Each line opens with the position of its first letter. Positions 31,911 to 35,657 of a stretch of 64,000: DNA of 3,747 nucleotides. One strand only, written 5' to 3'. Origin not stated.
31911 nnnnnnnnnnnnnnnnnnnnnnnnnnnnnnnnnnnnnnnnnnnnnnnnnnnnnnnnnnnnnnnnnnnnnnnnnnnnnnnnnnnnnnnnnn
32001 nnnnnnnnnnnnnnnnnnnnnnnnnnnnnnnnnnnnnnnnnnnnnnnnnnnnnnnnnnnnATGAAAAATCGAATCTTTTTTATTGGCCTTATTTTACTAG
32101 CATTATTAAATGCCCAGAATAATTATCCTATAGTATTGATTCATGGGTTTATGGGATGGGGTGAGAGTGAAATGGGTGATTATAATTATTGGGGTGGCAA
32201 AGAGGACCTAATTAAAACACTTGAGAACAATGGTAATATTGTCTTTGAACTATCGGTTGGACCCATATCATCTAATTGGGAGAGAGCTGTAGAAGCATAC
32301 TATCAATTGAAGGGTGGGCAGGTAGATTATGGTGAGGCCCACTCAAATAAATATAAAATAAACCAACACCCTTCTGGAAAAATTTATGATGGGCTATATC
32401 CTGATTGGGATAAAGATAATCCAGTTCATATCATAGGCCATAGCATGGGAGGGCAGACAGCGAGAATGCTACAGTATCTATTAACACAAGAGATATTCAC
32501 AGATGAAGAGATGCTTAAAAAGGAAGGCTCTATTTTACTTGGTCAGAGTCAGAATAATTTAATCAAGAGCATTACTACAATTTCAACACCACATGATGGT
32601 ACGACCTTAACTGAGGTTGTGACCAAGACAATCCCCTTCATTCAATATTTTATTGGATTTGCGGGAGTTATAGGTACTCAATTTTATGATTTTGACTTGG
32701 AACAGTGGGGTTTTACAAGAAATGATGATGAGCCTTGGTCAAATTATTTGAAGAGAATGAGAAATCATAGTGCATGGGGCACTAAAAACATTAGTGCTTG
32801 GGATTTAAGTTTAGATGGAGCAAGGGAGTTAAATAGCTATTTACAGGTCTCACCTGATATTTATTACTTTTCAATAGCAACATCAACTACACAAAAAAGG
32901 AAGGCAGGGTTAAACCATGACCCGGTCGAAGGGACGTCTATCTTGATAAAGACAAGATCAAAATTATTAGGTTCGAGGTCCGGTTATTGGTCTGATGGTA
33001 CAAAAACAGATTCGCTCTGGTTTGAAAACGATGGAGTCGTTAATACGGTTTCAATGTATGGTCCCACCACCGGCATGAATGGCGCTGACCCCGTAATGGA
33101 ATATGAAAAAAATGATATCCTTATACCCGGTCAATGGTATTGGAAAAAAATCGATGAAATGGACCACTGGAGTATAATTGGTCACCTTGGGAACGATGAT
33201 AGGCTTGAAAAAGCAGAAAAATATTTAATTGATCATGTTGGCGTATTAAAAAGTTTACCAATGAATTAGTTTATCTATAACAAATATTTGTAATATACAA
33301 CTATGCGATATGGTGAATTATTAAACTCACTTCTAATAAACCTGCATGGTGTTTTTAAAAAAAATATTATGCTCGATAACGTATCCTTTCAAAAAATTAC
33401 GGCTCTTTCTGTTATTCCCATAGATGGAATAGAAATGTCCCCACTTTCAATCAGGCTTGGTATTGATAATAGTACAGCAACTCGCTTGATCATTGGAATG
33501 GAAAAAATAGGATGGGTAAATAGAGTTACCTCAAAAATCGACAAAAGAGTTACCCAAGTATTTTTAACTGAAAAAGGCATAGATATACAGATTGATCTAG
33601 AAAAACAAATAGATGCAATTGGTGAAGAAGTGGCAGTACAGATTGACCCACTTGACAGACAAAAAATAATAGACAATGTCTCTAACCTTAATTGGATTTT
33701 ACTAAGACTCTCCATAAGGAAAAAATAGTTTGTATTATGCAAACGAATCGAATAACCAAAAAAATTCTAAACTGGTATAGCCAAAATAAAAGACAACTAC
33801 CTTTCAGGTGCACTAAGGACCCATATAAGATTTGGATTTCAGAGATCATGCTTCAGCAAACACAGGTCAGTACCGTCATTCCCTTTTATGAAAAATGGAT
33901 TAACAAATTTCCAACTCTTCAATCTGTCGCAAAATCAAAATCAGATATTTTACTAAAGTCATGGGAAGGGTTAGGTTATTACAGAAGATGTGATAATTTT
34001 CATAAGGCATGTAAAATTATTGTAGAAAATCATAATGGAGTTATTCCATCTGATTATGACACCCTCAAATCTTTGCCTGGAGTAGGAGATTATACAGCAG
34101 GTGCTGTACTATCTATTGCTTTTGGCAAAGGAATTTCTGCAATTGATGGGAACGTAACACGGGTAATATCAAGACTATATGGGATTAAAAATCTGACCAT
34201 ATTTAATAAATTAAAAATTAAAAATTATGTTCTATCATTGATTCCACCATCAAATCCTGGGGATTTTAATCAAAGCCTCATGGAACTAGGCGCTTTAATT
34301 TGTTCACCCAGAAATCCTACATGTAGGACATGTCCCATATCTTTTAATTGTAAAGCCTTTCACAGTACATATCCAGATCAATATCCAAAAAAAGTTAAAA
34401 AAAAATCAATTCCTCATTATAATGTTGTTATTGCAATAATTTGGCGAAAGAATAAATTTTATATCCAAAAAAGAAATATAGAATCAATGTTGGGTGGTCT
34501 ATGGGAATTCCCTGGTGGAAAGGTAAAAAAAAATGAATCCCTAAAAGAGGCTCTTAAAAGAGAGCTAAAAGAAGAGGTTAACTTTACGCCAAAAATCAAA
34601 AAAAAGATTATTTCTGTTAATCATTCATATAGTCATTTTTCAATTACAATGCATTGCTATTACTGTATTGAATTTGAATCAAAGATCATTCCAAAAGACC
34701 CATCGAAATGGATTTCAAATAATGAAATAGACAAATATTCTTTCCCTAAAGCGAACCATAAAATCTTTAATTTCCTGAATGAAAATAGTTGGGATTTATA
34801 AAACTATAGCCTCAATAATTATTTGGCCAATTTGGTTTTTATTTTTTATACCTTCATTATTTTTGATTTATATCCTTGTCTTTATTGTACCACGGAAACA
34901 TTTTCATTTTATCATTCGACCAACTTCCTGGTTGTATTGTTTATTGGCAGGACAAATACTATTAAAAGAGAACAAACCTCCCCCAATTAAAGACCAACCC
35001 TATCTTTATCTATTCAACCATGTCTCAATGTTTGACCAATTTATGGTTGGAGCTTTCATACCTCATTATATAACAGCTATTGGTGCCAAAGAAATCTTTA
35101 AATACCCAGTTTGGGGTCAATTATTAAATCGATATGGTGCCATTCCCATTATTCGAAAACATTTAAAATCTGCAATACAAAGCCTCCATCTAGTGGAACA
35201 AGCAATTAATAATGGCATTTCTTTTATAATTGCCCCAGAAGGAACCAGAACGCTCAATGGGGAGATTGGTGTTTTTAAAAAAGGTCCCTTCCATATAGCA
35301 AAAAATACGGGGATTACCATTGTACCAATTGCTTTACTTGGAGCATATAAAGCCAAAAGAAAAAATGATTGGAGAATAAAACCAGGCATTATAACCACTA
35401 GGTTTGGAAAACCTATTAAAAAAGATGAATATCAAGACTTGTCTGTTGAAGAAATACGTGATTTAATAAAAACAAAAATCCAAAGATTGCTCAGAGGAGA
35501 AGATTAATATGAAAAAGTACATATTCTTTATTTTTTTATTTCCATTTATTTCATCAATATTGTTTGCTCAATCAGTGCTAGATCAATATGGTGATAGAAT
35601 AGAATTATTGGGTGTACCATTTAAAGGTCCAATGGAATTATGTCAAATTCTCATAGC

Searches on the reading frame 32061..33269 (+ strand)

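Call 12: search_protein_families(library=pfam, proteins=[window:32061-33269:+], max_evalue=0.01)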
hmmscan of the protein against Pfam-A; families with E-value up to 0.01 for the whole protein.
window:32061-33269:+ (402 aa): 4 families
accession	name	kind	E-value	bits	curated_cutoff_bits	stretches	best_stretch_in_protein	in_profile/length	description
PF24708.1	Lip_C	-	9.2e-61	206.1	27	1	20-337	1-314/380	Lipase-like, C-terminal domain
PF07819.20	PGAP1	-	0.0014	18.8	24.3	1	118-183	89-134/233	PGAP1-like alpha/beta domain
PF00561.26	Abhydrolase_1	-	0.0015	18.7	25.8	0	120-137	69-86/245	alpha/beta hydrolase fold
PF12697.13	Abhydrolase_6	-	0.0061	17.7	26.3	0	100-234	63-148/217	Alpha/beta hydrolase family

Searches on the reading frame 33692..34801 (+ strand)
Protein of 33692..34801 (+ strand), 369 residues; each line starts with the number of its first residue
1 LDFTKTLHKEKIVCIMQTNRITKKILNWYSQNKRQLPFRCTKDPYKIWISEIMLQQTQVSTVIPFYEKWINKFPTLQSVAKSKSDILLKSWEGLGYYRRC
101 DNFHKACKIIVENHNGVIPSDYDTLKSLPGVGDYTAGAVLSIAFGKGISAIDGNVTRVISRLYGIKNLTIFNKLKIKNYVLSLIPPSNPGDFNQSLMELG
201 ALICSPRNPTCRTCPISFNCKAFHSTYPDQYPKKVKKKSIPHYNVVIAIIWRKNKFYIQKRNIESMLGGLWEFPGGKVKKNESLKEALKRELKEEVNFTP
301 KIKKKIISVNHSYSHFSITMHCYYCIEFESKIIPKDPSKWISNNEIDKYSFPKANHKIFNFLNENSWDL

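Call 12: search_protein_families(library=pfam, proteins=[window:33692-34801:+], max_evalue=0.01)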
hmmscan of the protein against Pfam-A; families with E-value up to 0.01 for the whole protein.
window:33692-34801:+ (369 aa): 5 families
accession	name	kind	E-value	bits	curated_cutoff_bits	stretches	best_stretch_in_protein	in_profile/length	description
PF14815.12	NUDIX_4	-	2.3e-27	95.5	35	1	247-359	2-111/113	NUDIX domain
PF00730.31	HhH-GPD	-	2.5e-18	66.8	26.2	1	49-167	1-91/108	HhH-GPD superfamily base excision DNA repair protein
PF00293.34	NUDIX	-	5.3e-14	52.8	21.1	1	245-351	5-123/134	NUDIX domain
PF00633.29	HHH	-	2e-07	31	24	1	114-142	2-30/30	Helix-hairpin-helix motif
PF22327.2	Nudt16-like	-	2.5e-05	24.7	27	1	269-320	33-88/161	U8 snoRNA-decapping enzyme-like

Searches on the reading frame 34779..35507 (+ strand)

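Call 45: search_protein_families(library=pfam, proteins=[window:34779-35507:+], max_evalue=0.0001)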
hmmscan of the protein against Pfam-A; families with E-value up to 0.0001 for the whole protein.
window:34779-35507:+ (242 aa): 1 family
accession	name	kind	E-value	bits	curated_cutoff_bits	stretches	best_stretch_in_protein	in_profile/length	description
PF01553.26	Acyltransferase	-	6.6e-25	87.9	23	1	66-186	10-131/132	Acyltransferase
